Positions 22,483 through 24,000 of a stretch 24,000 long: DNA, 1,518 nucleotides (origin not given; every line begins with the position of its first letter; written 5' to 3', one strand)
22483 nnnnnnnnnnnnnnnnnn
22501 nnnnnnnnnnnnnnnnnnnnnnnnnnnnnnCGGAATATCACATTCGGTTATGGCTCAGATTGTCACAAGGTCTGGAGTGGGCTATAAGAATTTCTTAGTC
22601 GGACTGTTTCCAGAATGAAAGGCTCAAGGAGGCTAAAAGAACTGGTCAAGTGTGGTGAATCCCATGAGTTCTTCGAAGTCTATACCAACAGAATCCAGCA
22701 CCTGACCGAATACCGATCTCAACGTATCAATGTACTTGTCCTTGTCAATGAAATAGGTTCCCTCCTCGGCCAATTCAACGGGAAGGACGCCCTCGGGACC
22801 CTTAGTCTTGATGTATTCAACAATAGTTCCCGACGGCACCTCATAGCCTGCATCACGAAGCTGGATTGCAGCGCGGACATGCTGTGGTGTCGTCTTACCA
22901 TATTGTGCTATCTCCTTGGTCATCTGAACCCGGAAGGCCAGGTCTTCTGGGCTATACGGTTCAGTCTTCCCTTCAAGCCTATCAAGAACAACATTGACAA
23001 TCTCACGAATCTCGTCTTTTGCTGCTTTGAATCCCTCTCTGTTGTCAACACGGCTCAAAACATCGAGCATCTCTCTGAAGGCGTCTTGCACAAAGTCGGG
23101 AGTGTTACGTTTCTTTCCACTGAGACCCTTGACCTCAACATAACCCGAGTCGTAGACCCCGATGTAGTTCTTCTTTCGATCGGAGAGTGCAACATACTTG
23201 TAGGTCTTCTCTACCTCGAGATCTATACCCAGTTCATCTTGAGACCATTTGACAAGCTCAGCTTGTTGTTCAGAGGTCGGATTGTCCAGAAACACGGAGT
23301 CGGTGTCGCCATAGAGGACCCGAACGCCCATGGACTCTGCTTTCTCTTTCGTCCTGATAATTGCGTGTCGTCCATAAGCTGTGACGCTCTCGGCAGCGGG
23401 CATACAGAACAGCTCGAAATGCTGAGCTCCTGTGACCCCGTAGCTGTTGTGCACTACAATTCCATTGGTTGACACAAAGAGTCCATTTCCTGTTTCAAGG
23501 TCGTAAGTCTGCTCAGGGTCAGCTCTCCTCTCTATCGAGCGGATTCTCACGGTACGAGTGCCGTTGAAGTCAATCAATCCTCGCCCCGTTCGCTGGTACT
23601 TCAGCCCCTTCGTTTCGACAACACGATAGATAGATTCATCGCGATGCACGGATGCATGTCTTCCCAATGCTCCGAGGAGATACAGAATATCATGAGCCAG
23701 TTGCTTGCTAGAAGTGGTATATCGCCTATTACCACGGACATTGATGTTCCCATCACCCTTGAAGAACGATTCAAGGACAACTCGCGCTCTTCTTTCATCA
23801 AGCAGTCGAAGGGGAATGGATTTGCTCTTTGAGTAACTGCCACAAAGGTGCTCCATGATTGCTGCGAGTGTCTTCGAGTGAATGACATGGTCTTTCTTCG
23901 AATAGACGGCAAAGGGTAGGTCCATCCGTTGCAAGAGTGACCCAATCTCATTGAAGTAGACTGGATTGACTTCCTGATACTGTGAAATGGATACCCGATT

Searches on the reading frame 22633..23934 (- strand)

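Call 84: search_protein_families(library=pfam, proteins=[window:22633-23934:-], max_evalue=0.01)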
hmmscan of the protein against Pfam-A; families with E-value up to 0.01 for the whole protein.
window:22633-23934:- (433 aa): 3 families
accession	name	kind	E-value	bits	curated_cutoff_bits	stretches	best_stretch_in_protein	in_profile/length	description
PF00136.26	DNA_pol_B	-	1.2e-27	97.3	23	1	163-404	162-435/453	DNA polymerase family B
PF14528.11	LAGLIDADG_3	-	1e-06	29.3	22.5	1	54-104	7-65/82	LAGLIDADG-like domain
PF14890.11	Intein_splicing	-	0.0014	18.9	35.8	1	14-163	89-155/155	Intein splicing domain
